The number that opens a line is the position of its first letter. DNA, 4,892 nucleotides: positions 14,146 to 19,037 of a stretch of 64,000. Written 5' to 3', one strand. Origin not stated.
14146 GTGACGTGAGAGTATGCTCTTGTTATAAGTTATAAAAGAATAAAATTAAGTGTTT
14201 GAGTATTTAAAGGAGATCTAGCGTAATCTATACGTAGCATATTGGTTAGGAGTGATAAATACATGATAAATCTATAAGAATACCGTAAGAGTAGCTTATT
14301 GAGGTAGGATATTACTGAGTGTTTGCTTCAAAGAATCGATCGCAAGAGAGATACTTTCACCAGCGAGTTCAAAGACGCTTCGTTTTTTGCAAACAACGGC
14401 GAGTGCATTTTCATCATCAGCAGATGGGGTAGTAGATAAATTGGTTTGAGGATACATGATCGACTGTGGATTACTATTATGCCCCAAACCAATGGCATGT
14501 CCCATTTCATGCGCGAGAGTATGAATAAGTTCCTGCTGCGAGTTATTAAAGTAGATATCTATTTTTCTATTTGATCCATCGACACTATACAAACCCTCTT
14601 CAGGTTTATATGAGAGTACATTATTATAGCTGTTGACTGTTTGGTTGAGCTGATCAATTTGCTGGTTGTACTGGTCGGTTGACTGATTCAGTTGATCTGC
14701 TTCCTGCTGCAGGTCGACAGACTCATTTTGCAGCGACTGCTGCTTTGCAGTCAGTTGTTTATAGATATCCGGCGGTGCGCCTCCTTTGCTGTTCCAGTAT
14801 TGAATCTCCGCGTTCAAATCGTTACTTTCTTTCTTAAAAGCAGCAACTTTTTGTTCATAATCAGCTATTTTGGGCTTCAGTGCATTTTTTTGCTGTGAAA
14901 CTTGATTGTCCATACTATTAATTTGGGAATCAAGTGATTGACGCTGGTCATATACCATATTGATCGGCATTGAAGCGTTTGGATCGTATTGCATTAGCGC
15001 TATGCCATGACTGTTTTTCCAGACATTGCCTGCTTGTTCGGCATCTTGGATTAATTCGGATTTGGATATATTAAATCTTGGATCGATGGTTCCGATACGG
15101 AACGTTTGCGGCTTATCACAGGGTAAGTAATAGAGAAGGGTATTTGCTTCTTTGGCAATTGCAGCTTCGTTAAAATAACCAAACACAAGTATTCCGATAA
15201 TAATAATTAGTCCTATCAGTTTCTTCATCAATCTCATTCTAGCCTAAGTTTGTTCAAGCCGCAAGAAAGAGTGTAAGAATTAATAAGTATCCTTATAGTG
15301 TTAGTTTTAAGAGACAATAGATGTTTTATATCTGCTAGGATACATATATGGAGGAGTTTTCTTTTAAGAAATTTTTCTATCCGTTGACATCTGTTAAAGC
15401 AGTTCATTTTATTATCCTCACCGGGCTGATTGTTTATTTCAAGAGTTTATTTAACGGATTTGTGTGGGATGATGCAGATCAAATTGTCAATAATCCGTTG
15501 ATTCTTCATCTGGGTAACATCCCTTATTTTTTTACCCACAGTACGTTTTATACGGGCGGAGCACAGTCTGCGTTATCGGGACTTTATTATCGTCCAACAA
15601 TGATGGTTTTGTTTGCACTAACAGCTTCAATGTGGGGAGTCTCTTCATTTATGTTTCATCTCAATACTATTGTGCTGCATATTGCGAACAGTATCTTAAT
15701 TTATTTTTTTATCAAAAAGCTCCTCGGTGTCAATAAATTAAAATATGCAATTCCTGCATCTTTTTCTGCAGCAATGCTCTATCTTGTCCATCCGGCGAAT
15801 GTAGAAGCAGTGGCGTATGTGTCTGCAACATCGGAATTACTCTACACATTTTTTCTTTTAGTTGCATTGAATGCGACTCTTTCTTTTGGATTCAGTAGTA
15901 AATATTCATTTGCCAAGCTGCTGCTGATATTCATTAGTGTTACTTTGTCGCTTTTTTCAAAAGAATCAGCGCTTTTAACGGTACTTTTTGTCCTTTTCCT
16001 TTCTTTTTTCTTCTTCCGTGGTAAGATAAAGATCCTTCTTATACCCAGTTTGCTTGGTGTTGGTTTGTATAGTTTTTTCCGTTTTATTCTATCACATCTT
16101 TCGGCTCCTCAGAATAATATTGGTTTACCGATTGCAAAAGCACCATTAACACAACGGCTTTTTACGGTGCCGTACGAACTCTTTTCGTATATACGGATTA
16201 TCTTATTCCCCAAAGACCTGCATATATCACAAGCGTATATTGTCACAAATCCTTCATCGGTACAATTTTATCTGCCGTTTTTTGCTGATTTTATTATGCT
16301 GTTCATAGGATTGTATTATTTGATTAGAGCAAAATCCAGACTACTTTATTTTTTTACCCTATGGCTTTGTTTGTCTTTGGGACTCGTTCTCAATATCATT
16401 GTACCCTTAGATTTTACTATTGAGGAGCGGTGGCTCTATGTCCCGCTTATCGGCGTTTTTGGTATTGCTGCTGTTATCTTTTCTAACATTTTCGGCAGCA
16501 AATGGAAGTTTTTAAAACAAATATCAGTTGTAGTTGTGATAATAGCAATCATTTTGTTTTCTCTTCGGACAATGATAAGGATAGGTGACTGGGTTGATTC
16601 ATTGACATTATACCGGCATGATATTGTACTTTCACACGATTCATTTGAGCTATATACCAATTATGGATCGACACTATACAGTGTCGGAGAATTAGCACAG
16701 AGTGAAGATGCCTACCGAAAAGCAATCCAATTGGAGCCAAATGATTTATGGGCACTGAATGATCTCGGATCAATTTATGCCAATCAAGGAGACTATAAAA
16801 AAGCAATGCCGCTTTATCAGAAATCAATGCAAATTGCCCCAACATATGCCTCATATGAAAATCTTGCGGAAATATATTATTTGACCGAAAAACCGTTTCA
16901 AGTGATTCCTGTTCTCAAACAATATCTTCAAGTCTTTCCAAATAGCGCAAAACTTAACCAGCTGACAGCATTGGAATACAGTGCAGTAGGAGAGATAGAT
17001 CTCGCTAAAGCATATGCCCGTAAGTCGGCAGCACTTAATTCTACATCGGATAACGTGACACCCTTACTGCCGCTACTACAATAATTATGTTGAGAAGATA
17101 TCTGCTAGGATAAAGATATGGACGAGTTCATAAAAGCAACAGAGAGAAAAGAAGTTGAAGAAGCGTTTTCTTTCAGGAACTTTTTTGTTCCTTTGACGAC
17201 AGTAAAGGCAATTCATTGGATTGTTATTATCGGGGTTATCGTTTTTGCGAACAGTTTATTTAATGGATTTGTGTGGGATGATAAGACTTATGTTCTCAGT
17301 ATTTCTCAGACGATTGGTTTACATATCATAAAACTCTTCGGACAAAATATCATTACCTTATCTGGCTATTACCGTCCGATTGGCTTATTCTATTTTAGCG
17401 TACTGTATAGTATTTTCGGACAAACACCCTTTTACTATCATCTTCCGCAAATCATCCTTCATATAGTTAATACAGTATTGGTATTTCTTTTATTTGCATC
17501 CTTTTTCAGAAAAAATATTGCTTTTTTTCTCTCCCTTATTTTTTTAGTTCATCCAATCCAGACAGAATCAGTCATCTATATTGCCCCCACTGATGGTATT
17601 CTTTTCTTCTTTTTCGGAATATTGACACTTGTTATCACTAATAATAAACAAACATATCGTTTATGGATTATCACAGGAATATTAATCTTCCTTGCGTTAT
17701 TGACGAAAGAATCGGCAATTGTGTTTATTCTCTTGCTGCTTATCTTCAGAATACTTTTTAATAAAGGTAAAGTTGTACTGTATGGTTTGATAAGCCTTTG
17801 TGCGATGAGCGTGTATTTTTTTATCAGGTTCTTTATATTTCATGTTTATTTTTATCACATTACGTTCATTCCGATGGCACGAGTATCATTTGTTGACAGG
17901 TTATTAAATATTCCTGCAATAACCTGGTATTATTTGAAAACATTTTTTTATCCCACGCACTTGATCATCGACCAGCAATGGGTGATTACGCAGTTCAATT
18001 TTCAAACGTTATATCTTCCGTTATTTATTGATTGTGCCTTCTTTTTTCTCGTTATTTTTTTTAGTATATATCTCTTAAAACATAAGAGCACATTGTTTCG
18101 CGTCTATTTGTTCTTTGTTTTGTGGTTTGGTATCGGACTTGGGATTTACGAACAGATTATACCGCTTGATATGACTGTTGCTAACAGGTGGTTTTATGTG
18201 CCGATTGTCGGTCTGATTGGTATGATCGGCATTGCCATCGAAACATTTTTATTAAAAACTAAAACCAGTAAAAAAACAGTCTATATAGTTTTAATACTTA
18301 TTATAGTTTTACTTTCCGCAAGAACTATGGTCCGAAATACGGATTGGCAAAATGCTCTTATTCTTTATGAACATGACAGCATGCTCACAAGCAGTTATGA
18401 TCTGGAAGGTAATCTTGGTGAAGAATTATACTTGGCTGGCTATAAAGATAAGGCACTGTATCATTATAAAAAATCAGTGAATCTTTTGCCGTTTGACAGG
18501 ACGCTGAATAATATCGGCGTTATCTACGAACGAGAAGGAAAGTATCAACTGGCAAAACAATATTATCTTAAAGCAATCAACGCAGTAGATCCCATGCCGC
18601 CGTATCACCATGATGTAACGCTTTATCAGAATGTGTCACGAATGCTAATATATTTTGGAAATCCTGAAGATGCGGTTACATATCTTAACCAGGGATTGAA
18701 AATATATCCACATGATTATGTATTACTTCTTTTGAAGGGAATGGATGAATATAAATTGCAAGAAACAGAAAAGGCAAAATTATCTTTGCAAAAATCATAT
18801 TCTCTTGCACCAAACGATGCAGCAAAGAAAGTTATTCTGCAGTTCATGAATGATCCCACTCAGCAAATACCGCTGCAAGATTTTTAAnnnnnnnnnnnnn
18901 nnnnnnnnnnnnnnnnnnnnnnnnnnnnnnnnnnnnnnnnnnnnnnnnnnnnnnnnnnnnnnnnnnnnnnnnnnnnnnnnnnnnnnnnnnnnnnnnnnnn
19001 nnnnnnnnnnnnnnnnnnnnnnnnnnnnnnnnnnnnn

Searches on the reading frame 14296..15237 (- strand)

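Call 47: search_protein_families(library=pfam, proteins=[window:14296-15237:-], max_evalue=0.00001)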
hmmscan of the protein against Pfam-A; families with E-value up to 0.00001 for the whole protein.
window:14296-15237:- (313 aa): 1 family
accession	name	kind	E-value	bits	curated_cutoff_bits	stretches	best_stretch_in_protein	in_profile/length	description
PF00413.30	Peptidase_M10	-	6.1e-09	36.4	24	1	145-275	102-150/159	Matrixin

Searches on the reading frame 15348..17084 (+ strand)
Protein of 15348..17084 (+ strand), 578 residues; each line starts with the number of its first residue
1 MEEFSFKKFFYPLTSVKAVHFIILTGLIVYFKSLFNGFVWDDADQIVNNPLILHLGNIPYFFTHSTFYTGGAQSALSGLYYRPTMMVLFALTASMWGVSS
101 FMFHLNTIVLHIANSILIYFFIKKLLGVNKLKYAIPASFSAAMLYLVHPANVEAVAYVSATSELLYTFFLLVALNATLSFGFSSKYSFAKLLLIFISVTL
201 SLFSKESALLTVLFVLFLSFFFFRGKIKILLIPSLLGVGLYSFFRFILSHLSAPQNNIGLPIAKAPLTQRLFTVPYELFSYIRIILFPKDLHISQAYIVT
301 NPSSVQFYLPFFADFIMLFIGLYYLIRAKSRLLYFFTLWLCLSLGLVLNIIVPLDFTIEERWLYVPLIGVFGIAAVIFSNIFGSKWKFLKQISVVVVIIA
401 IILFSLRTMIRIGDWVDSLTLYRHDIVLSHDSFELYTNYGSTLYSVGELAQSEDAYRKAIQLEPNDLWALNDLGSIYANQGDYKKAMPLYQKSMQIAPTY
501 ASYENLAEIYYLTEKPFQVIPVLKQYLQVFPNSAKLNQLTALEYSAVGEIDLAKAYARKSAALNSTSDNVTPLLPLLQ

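Call 47: search_protein_families(library=pfam, proteins=[window:15348-17084:+], max_evalue=0.00001)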
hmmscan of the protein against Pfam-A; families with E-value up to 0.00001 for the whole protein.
window:15348-17084:+ (578 aa): 10 families
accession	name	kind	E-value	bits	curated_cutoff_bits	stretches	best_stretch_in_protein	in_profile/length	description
PF07719.23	TPR_2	-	1.4e-14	53.3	27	0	469-500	3-34/34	Tetratricopeptide repeat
PF13424.12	TPR_12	-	3.6e-13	49.9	30.1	1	433-497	3-75/77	Tetratricopeptide repeat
PF00515.34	TPR_1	-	3.7e-13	49.1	27.8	1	469-500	3-34/34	Tetratricopeptide repeat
PF13181.12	TPR_8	-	8e-12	44.8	25.7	0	469-499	3-33/34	Tetratricopeptide repeat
PF13431.12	TPR_17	-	9e-10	38.5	24.4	1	455-486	1-32/34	Tetratricopeptide repeat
PF13414.12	TPR_11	-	1.4e-08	34.7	26.8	1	440-481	1-42/42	TPR repeat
PF13428.12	TPR_14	-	1.9e-08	34.6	23.5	0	434-474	2-42/44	Tetratricopeptide repeat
PF13374.12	TPR_10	-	9e-08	32.3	27.5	0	467-496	2-31/42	Tetratricopeptide repeat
PF13176.12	TPR_7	-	2.7e-07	30.6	27.9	0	469-498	1-30/36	Tetratricopeptide repeat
PF14559.12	TPR_19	-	1.5e-06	28.9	25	0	447-506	5-64/68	Tetratricopeptide repeat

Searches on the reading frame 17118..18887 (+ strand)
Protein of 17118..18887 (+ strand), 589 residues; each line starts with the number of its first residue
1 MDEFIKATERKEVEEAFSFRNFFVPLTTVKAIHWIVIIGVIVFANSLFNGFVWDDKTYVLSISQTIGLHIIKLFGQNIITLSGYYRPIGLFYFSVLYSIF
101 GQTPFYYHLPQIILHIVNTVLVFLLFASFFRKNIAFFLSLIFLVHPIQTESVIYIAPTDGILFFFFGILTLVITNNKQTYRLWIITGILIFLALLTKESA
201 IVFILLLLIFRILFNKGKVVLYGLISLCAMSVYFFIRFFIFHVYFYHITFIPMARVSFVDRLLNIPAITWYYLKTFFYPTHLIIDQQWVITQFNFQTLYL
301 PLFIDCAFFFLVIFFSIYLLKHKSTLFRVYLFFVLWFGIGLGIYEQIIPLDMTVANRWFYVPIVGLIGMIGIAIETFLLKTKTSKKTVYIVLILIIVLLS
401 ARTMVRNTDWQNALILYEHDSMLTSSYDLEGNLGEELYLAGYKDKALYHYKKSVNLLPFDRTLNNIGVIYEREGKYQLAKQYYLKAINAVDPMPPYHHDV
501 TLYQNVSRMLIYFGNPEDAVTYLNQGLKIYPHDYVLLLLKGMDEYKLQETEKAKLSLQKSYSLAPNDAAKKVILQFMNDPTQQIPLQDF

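Call 47: search_protein_families(library=pfam, proteins=[window:17118-18887:+], max_evalue=0.00001)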
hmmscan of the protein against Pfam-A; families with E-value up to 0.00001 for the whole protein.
window:17118-18887:+ (589 aa): 5 families
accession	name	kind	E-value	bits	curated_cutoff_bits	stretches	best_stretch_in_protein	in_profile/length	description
PF07719.23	TPR_2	-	7.2e-15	54.3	27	0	462-487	3-28/34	Tetratricopeptide repeat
PF13424.12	TPR_12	-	2e-11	44.3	30.1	1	461-530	4-75/77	Tetratricopeptide repeat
PF13181.12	TPR_8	-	6e-10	38.9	25.7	0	461-488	2-29/34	Tetratricopeptide repeat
PF00515.34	TPR_1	-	3.1e-09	36.7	27.8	0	462-487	3-28/34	Tetratricopeptide repeat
PF13231.12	PMT_2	-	2.5e-07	31.5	26.1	1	87-229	4-153/160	Dolichyl-phosphate-mannose-protein mannosyltransferase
